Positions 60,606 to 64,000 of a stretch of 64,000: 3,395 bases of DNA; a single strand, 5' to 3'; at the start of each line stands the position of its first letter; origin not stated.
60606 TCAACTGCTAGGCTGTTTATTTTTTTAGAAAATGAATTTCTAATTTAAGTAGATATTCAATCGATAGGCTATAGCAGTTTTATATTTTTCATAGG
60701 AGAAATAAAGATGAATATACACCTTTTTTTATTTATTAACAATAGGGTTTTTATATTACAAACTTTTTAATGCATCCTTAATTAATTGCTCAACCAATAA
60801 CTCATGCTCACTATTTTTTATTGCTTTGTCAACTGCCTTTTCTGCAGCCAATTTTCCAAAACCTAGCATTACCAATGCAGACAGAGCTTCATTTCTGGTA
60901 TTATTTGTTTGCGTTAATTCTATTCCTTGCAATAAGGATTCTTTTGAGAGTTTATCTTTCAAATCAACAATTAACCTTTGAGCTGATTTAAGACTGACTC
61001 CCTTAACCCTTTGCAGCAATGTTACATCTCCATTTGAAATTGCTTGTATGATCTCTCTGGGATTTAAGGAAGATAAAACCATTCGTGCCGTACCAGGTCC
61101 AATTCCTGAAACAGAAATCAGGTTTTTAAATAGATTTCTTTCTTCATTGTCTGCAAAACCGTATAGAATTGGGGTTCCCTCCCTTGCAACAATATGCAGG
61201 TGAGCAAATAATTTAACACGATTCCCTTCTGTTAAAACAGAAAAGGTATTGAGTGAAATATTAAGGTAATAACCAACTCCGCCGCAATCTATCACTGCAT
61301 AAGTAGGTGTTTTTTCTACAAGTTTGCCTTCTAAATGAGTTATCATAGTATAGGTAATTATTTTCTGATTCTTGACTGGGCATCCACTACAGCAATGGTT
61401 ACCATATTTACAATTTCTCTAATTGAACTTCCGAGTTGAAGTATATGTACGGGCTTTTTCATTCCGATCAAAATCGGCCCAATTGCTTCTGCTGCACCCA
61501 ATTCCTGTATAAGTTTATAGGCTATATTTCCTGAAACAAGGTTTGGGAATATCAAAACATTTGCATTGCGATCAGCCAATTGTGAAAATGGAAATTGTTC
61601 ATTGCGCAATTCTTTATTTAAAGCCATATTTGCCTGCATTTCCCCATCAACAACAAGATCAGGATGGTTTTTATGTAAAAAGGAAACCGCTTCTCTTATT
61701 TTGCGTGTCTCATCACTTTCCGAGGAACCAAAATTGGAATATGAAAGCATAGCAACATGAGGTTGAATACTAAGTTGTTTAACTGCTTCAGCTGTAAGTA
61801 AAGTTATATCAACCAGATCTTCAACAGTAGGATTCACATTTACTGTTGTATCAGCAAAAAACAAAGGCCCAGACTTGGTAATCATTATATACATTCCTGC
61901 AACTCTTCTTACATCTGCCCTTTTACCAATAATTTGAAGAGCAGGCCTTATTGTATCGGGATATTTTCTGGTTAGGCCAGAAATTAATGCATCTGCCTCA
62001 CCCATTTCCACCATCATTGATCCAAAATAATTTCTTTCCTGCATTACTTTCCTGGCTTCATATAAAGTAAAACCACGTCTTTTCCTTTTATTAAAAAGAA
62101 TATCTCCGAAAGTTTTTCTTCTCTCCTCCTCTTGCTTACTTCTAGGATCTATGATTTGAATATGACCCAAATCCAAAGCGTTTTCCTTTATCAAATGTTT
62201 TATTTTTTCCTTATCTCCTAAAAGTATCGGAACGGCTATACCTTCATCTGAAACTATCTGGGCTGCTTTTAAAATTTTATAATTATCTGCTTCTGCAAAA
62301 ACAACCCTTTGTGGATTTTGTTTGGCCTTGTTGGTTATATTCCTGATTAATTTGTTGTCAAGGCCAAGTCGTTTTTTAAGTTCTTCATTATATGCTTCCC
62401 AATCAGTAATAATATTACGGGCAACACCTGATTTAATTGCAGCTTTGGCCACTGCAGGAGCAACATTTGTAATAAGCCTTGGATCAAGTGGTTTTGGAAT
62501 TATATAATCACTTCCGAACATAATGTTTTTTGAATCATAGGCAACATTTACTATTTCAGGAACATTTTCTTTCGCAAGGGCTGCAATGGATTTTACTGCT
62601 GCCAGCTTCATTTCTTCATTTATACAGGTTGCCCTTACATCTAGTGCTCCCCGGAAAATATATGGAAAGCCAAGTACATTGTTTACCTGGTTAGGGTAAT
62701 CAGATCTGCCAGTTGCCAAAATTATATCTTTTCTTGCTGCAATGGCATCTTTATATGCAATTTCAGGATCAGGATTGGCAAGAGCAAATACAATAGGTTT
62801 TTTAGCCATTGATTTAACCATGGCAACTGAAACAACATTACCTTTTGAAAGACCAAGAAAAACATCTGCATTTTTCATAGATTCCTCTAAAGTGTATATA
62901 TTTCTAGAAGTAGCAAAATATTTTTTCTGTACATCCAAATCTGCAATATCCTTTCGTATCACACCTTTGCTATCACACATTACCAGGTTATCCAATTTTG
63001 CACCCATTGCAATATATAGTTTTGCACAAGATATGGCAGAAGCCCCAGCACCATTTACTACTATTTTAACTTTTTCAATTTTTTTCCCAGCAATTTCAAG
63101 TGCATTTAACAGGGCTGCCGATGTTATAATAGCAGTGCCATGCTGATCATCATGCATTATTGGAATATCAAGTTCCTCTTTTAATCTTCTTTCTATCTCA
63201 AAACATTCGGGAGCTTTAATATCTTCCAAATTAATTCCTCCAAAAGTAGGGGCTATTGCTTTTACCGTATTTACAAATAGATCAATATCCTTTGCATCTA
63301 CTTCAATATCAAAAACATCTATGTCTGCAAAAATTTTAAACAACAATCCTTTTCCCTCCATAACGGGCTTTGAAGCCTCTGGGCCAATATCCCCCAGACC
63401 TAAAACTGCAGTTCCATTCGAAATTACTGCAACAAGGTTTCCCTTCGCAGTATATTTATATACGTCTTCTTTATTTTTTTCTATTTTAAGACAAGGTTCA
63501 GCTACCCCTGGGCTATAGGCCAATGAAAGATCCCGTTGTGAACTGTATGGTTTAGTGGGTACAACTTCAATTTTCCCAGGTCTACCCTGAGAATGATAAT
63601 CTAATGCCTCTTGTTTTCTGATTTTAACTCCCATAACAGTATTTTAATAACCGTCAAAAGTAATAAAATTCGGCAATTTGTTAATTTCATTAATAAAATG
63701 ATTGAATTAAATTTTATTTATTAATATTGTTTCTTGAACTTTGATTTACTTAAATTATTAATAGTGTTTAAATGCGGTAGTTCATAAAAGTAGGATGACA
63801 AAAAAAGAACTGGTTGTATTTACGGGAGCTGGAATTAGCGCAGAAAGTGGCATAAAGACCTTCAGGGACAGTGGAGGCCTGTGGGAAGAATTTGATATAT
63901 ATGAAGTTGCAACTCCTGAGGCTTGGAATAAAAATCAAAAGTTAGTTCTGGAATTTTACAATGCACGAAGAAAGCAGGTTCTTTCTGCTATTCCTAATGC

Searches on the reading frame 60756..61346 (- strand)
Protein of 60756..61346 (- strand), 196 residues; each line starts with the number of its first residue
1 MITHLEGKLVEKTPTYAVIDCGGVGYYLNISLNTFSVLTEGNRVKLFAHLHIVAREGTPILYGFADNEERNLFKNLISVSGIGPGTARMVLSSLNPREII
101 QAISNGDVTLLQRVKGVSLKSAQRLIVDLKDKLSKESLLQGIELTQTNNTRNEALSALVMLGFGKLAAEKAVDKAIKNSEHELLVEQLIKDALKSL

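Call 10: search_protein_families(library=pfam, proteins=[window:60756-61346:-], max_evalue=0.001)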
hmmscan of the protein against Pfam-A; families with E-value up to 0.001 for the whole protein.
window:60756-61346:- (196 aa): 4 families
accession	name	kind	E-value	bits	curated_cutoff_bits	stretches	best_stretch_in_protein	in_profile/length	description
PF01330.27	RuvA_N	-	8.1e-19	67.9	23.6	1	1-63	1-61/61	RuvA N terminal domain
PF14520.12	HHH_5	-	1.6e-13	51.4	27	1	73-131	1-57/57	Helix-hairpin-helix domain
PF07499.19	RuvA_C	-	4.4e-10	40.3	24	1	151-196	3-46/47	RuvA, C-terminal domain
PF00633.29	HHH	-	1.6e-05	25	24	0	71-92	8-29/30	Helix-hairpin-helix motif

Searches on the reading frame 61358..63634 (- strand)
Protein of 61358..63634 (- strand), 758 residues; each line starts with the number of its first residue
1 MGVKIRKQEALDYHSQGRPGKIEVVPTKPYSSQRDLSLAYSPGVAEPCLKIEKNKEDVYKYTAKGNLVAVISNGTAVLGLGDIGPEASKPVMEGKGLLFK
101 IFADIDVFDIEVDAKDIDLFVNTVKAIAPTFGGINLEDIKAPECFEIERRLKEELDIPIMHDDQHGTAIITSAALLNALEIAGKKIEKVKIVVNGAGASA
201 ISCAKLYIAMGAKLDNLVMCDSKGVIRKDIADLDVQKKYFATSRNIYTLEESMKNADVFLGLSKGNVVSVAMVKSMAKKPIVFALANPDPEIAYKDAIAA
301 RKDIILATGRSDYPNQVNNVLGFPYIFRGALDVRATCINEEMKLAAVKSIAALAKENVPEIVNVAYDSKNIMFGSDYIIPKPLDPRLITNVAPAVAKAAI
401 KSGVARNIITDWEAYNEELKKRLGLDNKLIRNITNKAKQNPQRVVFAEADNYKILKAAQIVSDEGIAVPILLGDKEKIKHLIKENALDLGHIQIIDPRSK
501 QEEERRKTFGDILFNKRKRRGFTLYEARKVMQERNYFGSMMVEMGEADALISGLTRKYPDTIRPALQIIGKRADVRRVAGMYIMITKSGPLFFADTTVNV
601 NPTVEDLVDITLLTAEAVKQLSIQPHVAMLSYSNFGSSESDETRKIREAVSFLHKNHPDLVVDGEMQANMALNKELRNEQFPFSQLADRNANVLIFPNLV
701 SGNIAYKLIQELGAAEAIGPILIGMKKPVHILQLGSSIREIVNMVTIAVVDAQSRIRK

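Call 10: search_protein_families(library=pfam, proteins=[window:61358-63634:-], max_evalue=0.001)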
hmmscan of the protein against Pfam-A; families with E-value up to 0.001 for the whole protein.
window:61358-63634:- (758 aa): 3 families
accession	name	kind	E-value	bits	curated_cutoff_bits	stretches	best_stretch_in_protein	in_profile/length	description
PF01515.24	PTA_PTB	-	7.3e-105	351.3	24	1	429-749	2-319/319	Phosphate acetyl/butaryl transferase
PF00390.24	malic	-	8.1e-32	110.9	23.1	1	20-152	2-182/182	Malic enzyme, N-terminal domain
PF03949.21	Malic_M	-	1.6e-18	67.4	23.5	1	166-360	3-231/258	Malic enzyme, NAD binding domain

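Call 64: find_encoding_contigs(protein=window:61358-63634:-, flank=10000, max_places=2)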
Protein window:61358-63634:- (758 aa): 4 contigs read that carry it; 2 places shown.
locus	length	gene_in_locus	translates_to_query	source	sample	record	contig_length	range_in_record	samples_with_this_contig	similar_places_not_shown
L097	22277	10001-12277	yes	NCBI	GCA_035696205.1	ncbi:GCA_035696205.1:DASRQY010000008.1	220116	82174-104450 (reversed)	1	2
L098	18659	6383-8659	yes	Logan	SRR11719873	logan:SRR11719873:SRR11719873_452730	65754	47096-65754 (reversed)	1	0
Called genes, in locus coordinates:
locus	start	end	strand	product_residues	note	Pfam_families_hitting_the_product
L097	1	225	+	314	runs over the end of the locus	PF08331:QueG_DUF1730, PF13187:Fer4_9 (faint), PF13237:Fer4_10 (faint), PF13484:Fer4_16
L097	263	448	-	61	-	-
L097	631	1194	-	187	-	PF02441:Flavoprotein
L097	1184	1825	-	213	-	PF13568:OMP_b-brl_2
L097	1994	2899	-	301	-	PF11551:Omp28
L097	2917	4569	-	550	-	PF19494:DUF6029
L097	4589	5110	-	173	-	PF00578:AhpC-TSA, PF08534:Redoxin, PF00085:Thioredoxin (weak), PF13098:Thioredoxin_2, PF13905:Thioredoxin_8, PF13911:AhpC-TSA_2 (weak)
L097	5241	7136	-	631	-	PF00629:MAM (weak), PF18962:Por_Secre_tail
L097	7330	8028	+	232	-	PF18962:Por_Secre_tail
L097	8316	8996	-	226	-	PF18962:Por_Secre_tail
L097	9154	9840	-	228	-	PF02146:SIR2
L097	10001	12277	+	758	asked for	PF00390:malic, PF03949:Malic_M, PF01515:PTA_PTB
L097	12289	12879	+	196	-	PF01330:RuvA_N, PF00633:HHH (faint), PF14520:HHH_5, PF07499:RuvA_C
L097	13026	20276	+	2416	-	PF14349:SprA_N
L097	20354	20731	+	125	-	PF01597:GCV_H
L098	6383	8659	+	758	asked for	PF00390:malic, PF03949:Malic_M, PF01515:PTA_PTB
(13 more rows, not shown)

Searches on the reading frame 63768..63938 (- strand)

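Call 24: search_protein_families(library=pfam, proteins=[window:63768-63938:-], max_evalue=0.1)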
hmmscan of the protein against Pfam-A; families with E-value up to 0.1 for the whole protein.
window:63768-63938:- (56 aa): 1 family
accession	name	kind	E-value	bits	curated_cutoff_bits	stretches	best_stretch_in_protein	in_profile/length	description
PF04304.18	DUF454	-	0.076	13.5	35.1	1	18-54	21-57/115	Protein of unknown function (DUF454)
